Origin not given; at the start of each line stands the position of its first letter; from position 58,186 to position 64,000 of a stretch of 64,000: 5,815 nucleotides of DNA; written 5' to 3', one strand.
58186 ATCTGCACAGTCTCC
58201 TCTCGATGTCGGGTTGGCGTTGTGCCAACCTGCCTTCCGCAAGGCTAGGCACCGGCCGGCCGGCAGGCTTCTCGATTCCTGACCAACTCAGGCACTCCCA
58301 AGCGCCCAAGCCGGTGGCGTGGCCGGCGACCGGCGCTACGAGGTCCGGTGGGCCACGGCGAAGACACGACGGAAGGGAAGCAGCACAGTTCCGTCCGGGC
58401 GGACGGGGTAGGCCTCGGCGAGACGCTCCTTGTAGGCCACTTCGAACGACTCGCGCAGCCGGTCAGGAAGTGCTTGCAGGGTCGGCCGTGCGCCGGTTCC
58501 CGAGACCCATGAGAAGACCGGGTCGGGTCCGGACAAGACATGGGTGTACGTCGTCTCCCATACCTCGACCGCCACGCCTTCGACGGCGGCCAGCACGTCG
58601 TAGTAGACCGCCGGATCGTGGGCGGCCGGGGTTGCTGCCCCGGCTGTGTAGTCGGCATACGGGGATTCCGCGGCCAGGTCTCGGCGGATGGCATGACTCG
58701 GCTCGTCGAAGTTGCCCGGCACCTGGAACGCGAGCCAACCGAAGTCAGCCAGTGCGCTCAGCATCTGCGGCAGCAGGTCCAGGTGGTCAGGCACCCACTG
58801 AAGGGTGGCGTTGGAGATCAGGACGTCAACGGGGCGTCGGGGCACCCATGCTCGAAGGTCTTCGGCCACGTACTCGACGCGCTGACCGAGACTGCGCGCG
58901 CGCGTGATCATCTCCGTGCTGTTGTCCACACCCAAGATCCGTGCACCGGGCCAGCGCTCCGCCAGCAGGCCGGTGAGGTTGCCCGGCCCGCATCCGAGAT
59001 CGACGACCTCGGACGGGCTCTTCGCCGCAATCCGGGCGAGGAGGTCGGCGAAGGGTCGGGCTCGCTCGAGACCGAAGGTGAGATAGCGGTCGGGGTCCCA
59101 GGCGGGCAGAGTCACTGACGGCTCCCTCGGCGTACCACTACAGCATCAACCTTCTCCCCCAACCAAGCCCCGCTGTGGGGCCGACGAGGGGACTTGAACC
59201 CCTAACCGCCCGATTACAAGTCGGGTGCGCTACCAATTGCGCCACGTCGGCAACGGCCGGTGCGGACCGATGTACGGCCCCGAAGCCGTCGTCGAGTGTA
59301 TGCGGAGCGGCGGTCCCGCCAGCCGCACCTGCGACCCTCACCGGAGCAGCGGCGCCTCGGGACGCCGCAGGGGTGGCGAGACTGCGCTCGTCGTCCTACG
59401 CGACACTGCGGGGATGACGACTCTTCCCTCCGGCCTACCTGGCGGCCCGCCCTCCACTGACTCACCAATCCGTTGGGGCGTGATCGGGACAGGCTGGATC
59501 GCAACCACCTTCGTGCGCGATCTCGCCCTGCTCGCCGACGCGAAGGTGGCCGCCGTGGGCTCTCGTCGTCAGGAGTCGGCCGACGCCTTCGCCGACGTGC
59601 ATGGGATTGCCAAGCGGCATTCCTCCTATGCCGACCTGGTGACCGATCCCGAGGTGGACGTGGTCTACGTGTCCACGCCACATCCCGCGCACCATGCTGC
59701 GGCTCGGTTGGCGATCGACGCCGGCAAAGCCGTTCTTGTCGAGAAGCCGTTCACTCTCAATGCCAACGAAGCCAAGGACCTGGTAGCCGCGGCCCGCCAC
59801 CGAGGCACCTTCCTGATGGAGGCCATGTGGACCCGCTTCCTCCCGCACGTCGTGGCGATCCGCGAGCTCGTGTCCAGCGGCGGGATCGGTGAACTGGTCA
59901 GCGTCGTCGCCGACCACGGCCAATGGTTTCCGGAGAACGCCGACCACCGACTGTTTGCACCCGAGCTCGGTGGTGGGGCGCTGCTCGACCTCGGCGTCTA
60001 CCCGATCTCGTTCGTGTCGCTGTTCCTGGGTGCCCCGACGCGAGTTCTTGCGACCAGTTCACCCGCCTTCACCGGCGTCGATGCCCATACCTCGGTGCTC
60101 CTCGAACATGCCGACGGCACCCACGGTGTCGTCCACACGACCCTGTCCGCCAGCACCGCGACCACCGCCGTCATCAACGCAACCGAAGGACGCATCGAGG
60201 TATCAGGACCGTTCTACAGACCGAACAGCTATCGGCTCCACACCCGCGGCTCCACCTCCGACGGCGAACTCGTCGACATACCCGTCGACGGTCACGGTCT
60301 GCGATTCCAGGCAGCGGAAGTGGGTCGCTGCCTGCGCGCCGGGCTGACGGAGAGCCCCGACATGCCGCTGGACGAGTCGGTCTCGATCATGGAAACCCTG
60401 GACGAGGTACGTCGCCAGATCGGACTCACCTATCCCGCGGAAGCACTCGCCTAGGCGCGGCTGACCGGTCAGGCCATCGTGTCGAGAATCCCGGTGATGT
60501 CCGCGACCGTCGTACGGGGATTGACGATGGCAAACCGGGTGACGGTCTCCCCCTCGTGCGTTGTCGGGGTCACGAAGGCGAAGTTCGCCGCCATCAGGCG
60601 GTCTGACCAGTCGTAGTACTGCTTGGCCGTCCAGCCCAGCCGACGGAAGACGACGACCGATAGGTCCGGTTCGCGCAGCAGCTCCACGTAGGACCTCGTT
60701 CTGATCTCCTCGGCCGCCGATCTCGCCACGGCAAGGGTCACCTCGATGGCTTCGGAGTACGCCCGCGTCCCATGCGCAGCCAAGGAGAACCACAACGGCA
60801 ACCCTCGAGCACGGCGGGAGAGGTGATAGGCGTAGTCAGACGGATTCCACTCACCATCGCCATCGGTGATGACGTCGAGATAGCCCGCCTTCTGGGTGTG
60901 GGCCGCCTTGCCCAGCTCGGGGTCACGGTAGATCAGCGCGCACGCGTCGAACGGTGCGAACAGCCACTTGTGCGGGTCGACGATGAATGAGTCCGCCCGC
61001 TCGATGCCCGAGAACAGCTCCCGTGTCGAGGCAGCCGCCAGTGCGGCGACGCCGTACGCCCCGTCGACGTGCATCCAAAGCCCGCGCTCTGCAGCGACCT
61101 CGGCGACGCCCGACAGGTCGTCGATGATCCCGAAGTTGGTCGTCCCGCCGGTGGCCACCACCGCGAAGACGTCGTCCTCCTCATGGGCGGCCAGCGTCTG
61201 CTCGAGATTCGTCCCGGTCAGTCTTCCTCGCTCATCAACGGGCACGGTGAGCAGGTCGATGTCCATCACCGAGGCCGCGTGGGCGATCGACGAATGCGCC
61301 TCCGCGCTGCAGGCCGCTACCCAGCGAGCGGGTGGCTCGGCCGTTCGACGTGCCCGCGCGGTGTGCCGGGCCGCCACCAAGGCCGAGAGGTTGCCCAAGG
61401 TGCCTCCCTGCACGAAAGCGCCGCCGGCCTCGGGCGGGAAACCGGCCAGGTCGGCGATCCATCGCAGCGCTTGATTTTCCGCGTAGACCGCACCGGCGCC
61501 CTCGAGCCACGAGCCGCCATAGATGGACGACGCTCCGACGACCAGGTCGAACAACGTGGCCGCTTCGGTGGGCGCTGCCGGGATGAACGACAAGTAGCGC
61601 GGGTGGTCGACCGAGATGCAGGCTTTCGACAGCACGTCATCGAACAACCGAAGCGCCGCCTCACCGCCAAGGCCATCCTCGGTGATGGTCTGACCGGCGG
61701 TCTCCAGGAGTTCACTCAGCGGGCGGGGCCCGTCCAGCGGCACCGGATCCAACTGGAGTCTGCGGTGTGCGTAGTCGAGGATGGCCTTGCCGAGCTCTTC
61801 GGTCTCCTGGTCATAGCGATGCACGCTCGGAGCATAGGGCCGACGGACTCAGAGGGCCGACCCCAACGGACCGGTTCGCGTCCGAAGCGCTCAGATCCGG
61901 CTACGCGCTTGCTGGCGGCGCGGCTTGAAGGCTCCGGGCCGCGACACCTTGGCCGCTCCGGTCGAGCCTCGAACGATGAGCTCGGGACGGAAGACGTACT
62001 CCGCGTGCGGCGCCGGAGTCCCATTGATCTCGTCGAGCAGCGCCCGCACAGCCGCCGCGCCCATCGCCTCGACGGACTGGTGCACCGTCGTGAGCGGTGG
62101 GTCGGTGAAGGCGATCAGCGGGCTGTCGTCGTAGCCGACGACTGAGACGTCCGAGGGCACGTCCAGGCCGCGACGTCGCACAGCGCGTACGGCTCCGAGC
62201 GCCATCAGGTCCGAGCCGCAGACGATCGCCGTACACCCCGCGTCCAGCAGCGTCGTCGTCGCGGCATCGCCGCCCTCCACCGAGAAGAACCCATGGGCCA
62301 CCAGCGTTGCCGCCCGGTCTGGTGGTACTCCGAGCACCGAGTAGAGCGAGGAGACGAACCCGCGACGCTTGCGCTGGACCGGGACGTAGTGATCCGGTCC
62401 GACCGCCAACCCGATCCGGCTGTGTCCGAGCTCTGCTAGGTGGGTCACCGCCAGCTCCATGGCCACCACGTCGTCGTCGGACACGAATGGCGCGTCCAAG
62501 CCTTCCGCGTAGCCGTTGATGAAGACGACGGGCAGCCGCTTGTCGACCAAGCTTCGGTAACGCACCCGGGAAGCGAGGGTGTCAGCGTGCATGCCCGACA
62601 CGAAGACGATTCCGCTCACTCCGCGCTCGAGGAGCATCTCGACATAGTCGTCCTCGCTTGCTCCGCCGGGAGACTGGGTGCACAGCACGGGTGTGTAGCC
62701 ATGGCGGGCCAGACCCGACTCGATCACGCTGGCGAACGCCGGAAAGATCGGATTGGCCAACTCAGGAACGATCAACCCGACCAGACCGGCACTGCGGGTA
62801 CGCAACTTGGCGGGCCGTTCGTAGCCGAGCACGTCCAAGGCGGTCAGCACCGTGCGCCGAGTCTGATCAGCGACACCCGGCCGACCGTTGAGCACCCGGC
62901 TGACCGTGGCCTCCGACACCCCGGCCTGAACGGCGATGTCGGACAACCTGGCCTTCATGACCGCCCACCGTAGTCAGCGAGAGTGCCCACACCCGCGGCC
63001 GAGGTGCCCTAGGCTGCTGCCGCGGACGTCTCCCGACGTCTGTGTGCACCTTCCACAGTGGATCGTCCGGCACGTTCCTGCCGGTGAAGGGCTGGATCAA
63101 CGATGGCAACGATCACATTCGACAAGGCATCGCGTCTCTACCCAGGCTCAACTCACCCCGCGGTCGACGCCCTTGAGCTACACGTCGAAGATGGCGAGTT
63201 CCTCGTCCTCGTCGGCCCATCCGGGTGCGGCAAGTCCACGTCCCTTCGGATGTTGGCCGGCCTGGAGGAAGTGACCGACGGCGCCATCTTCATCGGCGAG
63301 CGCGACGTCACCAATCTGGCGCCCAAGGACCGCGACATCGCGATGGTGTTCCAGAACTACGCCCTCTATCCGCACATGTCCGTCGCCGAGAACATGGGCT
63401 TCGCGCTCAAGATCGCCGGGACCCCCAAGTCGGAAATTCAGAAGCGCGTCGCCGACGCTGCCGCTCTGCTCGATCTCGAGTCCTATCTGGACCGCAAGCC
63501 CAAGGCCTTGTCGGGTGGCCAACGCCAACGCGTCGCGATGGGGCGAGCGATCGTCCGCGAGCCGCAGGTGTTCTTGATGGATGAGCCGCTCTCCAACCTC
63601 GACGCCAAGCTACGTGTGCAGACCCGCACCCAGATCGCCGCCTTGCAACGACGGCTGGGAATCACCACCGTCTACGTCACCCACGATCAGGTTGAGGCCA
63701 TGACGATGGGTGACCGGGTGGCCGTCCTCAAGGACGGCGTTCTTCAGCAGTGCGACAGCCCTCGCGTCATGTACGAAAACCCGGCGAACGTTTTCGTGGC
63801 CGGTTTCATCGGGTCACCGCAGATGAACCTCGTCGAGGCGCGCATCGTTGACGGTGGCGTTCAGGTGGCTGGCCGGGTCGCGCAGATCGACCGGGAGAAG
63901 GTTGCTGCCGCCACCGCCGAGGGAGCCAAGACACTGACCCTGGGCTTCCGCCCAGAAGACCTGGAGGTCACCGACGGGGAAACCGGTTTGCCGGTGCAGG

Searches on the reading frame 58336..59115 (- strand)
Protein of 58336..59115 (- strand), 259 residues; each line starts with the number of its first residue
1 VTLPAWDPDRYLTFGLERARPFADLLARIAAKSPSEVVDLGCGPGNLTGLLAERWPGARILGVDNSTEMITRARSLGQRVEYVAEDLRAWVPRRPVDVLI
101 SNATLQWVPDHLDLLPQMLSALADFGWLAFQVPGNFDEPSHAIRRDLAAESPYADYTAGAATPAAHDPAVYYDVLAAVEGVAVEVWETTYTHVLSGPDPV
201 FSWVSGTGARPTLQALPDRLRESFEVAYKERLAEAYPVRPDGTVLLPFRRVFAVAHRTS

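Call 38: search_protein_families(library=pfam, proteins=[window:58336-59115:-], max_evalue=0.0001)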
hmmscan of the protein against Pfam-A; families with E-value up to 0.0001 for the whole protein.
window:58336-59115:- (259 aa): 7 families
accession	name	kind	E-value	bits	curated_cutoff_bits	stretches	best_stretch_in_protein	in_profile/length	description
PF13489.12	Methyltransf_23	-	3.8e-17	62.9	27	1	17-141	4-124/164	Methyltransferase domain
PF13649.12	Methyltransf_25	-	5.6e-14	53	27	1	37-123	1-94/97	Methyltransferase domain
PF08241.18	Methyltransf_11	-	2.5e-12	47.7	21.2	1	38-130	1-95/95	Methyltransferase domain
PF13847.12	Methyltransf_31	-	5.1e-12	46.1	27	1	34-134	4-113/145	Methyltransferase domain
PF08242.18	Methyltransf_12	-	7.6e-10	39.8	30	1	38-128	1-98/98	Methyltransferase domain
PF05175.20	MTS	-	6.2e-06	26.4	23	1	25-102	23-105/170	Methyltransferase small domain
PF13679.12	Methyltransf_32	-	4.2e-05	24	27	1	25-82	16-78/143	Methyltransferase domain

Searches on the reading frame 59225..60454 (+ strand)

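Call 38: search_protein_families(library=pfam, proteins=[window:59225-60454:+], max_evalue=0.0001)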
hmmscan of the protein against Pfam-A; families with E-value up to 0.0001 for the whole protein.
window:59225-60454:+ (409 aa): 3 families
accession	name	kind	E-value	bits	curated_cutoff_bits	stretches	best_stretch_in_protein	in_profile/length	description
PF01408.29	GFO_IDH_MocA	-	9.9e-25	88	24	1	82-198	1-117/120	Oxidoreductase family, NAD-binding Rossmann fold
PF22725.1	GFO_IDH_MocA_C3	-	2.6e-23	82.8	27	1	210-325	2-124/124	GFO/IDH/MocA C-terminal domain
PF03807.23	F420_oxidored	-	9.1e-05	23.4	21.6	0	85-168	3-86/94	NADP oxidoreductase coenzyme F420-dependent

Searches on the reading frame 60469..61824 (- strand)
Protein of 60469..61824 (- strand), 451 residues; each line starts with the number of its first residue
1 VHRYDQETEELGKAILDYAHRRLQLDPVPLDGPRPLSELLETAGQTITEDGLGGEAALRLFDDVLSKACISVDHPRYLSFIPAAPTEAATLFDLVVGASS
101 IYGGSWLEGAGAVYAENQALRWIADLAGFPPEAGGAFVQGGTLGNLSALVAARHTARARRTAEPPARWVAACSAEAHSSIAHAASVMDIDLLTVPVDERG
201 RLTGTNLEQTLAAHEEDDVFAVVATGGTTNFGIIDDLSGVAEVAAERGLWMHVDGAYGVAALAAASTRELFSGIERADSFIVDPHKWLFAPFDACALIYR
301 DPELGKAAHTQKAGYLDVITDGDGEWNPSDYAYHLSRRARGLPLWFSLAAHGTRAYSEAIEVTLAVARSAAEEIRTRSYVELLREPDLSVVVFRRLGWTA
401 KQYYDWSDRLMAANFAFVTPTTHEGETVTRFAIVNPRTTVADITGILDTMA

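Call 38: search_protein_families(library=pfam, proteins=[window:60469-61824:-], max_evalue=0.0001)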
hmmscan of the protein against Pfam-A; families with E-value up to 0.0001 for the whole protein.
window:60469-61824:- (451 aa): 3 families
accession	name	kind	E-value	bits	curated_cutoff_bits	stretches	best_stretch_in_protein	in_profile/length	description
PF00282.25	Pyridoxal_deC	-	9e-56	189.6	27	1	63-394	28-373/375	Pyridoxal-dependent decarboxylase conserved domain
PF01212.27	Beta_elim_lyase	-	1.5e-06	28.2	27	1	135-301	50-214/288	Beta-eliminating lyase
PF00266.25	Aminotran_5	-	4e-05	23.2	21.5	1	136-260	65-181/371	Aminotransferase class-V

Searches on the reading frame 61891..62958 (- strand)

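Call 38: search_protein_families(library=pfam, proteins=[window:61891-62958:-], max_evalue=0.0001)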
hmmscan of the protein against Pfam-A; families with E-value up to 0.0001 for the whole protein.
window:61891-62958:- (355 aa): 5 families
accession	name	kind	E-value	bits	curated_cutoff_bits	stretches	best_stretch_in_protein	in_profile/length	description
PF13377.12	Peripla_BP_3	-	6.1e-37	127.7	26.5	1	171-333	1-167/167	Periplasmic binding protein-like domain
PF00532.27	Peripla_BP_1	-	5.9e-20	72.3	22.2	1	60-312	4-262/281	Periplasmic binding proteins and sugar binding domain of LacI family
PF00356.27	LacI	-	4.8e-13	49.1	27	1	5-47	2-44/46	Bacterial regulatory proteins, lacI family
PF13407.12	Peripla_BP_4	-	3.7e-08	33.7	35.1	1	60-314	1-257/258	Periplasmic binding protein domain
PF13560.12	HTH_31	-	2.6e-05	24.9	27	0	4-46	16-56/64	Helix-turn-helix domain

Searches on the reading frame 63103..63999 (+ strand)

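Call 38: search_protein_families(library=pfam, proteins=[window:63103-63999:+], max_evalue=0.0001)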
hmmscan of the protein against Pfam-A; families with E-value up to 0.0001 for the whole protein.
window:63103-63999:+ (299 aa): 2 families
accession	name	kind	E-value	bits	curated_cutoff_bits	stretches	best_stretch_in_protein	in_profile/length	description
PF00005.33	ABC_tran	-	2.1e-32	113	25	1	22-163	2-136/137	ABC transporter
PF17912.7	OB_MalK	-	1.5e-10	42.3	27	1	237-287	1-53/53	MalK OB fold domain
